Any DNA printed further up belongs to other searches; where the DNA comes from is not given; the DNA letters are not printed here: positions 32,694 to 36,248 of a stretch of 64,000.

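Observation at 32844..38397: Low-GC, overlap-coupled TPR-CHAT / orphan / cytoplasmic subtilase operon: candidate undescribed protease-cascade conflict system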

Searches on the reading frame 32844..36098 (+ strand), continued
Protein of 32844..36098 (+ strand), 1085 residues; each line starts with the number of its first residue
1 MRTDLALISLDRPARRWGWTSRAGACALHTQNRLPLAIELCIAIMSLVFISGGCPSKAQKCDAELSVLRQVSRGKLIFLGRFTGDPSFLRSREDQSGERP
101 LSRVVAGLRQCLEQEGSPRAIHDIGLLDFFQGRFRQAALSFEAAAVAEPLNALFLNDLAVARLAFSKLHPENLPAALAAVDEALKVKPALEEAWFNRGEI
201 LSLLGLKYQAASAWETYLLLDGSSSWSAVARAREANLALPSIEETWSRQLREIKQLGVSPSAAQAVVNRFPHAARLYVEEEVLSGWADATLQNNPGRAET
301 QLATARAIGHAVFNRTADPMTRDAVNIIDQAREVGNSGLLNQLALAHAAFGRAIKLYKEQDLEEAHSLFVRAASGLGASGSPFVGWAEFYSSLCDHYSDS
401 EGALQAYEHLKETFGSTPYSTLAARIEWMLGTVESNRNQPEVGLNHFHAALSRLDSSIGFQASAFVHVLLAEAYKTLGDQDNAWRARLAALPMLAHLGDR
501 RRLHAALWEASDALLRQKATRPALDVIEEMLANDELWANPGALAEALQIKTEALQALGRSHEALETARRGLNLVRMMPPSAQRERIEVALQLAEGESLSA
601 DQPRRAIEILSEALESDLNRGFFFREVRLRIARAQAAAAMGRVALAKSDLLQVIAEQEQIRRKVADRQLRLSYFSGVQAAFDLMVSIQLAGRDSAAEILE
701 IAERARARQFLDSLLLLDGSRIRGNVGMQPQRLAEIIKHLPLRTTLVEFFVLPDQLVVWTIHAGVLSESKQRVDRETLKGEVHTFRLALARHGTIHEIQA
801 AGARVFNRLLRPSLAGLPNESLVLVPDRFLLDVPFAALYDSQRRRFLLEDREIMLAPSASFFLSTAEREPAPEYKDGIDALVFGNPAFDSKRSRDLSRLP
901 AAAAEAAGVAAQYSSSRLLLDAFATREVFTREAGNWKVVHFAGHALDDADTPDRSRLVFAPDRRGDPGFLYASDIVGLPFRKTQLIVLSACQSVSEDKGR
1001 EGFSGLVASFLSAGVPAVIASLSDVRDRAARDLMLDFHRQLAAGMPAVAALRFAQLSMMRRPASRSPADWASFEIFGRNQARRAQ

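Call 87: find_encoding_contigs(protein=P0080, flank=7000, max_places=1)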
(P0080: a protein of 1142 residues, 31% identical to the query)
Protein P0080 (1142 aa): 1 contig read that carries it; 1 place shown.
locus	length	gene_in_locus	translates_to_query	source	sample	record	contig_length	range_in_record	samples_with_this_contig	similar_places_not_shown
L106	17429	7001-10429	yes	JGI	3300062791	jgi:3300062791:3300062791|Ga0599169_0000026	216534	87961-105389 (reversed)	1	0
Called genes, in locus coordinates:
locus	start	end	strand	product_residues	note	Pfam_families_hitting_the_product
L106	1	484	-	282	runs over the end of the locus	-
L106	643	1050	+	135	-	-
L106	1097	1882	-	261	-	PF03781:FGE-sulfatase (weak)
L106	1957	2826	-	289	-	PF13490:zf-HC2 (weak)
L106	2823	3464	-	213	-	PF04542:Sigma70_r2 (weak), PF08281:Sigma70_r4_2, PF04545:Sigma70_r4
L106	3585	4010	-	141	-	PF01850:PIN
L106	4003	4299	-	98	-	-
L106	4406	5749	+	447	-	PF13281:MAP3K_TRAF_bd, PF20308:TPR-S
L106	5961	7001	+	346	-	PF25819:Nal1_C (faint)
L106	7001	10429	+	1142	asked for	PF12770:CHAT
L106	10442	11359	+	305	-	-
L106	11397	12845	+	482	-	PF21105:DyP_N (weak), PF20628:Dyp_perox_C (weak)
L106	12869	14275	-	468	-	-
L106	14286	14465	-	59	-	PF01070:FMN_dh (weak), PF01645:Glu_synthase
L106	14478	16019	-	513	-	PF03007:WS_DGAT_cat, PF06974:WS_DGAT_C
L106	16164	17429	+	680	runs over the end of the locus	PF01839:FG-GAP (faint), PF13517:FG-GAP_3, PF07593:UnbV_ASPIC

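Call 88: find_encoding_contigs(protein=P0078, flank=7000, max_places=1)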
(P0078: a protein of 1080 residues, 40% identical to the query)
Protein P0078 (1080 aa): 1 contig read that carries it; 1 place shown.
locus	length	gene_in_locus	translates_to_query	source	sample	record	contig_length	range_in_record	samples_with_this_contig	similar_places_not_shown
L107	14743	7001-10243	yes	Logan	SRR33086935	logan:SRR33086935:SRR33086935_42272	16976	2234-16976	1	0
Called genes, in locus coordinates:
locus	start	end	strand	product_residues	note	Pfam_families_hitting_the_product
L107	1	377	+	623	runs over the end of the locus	PF13676:TIR_2, PF12728:HTH_17 (weak), PF22722:NA-iREase1 (faint), PF01582:TIR, PF13676:TIR_2, PF04471:Mrr_cat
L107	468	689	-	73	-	-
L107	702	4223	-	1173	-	-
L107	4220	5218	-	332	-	-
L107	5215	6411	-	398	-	-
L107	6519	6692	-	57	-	-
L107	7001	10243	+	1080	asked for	PF12770:CHAT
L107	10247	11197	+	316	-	-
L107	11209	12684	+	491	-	PF00082:Peptidase_S8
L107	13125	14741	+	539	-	?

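Call 89: find_encoding_contigs(protein=P0085, flank=7000, max_places=2)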
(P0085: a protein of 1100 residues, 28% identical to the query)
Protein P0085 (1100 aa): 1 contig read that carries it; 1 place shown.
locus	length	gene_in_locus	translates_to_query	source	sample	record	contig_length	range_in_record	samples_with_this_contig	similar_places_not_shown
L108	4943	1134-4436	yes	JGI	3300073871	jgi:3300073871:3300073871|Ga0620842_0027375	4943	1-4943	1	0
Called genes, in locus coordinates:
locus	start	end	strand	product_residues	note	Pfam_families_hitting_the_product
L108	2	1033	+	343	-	?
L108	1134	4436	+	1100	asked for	PF13490:zf-HC2 (weak), PF12770:CHAT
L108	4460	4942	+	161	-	?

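Call 108: predict_structure(alignment_id=A7)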
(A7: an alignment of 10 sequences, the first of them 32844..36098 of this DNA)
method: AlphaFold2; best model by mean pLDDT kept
length: 1085 residues; sequences in the alignment: 10
mean_pLDDT: 81.6   pTM: 0.76
mean pLDDT of the five models: 81.6, 80.3, 79.3, 78.5, 78.0
residues with pLDDT >= 90: 487; 70-90: 401; 50-70: 87; < 50: 110
segments of 3 or more residues with pLDDT < 50: 1-37, 45-61, 69-79, 86-99, 718-727, 992-1002, 1080-1085
pLDDT, mean of each block of 10 residues (from residue 1): 30 30 31 44 47 40 50 41 49 40 70 79 86 85 90 94 87 92 95 94 93 95 86 89 86 76 87 89 95 94 94 90 96 94 97 93 95 96 95 87 88 86 92 83 90 75 87 79 88 87 92 87 95 93 95 91 96 92 90 94 95 87 78 93 93 84 60 74 90 86 79 52 49 84 89 90 85 87 87 86 93 77 87 89 92 88 66 65 90 72 93 94 93 93 80 82 82 84 86 40 70 86 80 94 91 94 86 80 36
secondary structure, 60 per line:
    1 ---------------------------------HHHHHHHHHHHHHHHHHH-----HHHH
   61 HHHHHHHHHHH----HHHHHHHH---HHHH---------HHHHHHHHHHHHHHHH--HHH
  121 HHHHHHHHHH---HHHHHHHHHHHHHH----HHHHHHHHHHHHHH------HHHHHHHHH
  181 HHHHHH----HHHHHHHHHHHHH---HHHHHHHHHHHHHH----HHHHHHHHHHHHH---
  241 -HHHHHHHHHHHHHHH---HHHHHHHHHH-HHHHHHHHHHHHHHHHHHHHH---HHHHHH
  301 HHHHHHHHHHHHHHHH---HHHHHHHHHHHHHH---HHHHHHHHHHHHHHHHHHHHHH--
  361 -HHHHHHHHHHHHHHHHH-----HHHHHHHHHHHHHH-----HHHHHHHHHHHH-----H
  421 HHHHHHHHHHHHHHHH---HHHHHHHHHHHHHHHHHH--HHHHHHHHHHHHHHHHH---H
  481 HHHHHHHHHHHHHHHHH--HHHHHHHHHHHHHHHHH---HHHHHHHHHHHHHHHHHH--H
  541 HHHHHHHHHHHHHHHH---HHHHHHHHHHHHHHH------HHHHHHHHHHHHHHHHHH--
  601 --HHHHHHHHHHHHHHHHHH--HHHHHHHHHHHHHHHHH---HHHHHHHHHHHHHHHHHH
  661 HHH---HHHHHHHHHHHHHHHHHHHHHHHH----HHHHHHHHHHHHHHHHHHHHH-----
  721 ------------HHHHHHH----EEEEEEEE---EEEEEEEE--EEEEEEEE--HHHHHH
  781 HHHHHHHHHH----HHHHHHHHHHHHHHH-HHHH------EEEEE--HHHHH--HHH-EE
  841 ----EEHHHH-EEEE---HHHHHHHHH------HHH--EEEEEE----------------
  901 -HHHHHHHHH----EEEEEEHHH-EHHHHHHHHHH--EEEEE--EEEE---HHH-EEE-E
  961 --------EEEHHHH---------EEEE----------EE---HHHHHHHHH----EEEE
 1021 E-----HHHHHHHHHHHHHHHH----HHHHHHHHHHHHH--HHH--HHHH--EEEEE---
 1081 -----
elements in order (helices of 4 or more, strands of 3 or more residues): H34-51 H57-71 H76-83 H87-90 H100-115 H118-130 H134-147 H152-165 H172-186 H191-203 H207-220 H225-237 H242-256 H260-269 H271-291 H295-316 H320-333 H337-358 H362-378 H384-397 H403-414 H420-436 H440-457 H460-476 H480-497 H500-516 H520-537 H540-556 H560-574 H581-598 H603-620 H623-639 H643-663 H667-690 H695-715 H733-739 E744-751 E755-762 E765-772 H775-790 H795-809 H811-814 E821-825 H828-832 H847-850 E852-855 H859-867 E879-884 H902-910 E915-920 H926-935 E938-942 E945-948 E956-958 E969-971 H972-975 E985-988 H1004-1012 E1017-1021 H1027-1042 H1047-1059 H1067-1070 E1073-1077

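Call 110: fold_search(model_id=the predicted structure, library=pdb)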
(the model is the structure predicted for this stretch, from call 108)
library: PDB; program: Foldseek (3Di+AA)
matches with E <= 10: 1562; with E <= 0.001: 223
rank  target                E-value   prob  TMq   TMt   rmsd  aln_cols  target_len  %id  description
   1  8rw5                  1.1e-16  1.00  0.41  0.48  10.9      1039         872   15  Symmetry expansion of dimeric transmembrane anti-sigma factor DdvA (released 2024-11-06)
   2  8rot_A                1.8e-16  1.00  0.46  0.54  10.0      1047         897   16  Cryo-EM structure of the transmembrane anti-sigma factor DdvA (released 2024-11-06)
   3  7nj1_A                3.6e-14  1.00  0.32  0.25  34.1      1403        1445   12  CryoEM structure of the human Separase-Securin complex (released 2021-08-04)
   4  9hn4_B                7.3e-14  1.00  0.26  0.21  36.2      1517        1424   13  Cryo-EM structure of human separase bound to phosphorylated SCC1 (310-550 aa) (released 2025-09-03)
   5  9hn0_B                2.2e-13  1.00  0.33  0.23  39.5      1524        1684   12  Cryo-EM structure of human separase bound to SCC1 (310-550 aa) (released 2025-09-03)
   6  9hma                  5.2e-13  1.00  0.33  0.27  39.6      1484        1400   12  Cryo-EM structure of apo human separase (released 2025-09-03)
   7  9hn5_A                7.5e-13  1.00  0.24  0.19  32.0      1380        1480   14  Cryo-EM structure of human separase bound to phosphorylated SCC1 (100-320 aa) (released 2025-09-03)
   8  9hvy                  1.4e-12  1.00  0.32  0.26  39.0      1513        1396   12  Cryo-EM structure of human separase-SCC1 (1-631) fusion protein (released 2026-01-14)
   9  8eey_B                1.4e-12  1.00  0.27  0.37  15.7       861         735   12  Cas7-11 in complex with DR-mismatched target RNA, Csx29 and Csx30 (released 2022-11-16)
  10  9hm7                  1.9e-12  1.00  0.32  0.27  32.9      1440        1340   12  Cryo-EM structure of apo human separase with the mutation C2029S (released 2025-09-03)
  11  7nj0_A                4.6e-12  1.00  0.32  0.30  22.4      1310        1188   11  CryoEM structure of the human Separase-Cdk1-cyclin B1-Cks1 complex (released 2021-08-04)
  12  9hms_C                6.2e-12  1.00  0.32  0.31  23.6      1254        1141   13  Cryo-EM structure of human separase bound to SCC1 (310-550 aa) and SA2 (released 2025-09-03)
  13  8eex_B                1.0e-11  1.00  0.29  0.40  15.9       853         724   13  Cas7-11 in complex with Csx29 (released 2022-11-16)
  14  7sqc_R1               4.5e-11  1.00  0.35  0.20  29.4      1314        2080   14  Ciliary C1 central pair apparatus isolated from Chlamydomonas reinhardtii (released 2022-04-13)
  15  7y9x_B                7.4e-11  1.00  0.26  0.37  16.3       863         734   12  Structure of the Cas7-11-Csx29-guide RNA complex (released 2022-11-09)
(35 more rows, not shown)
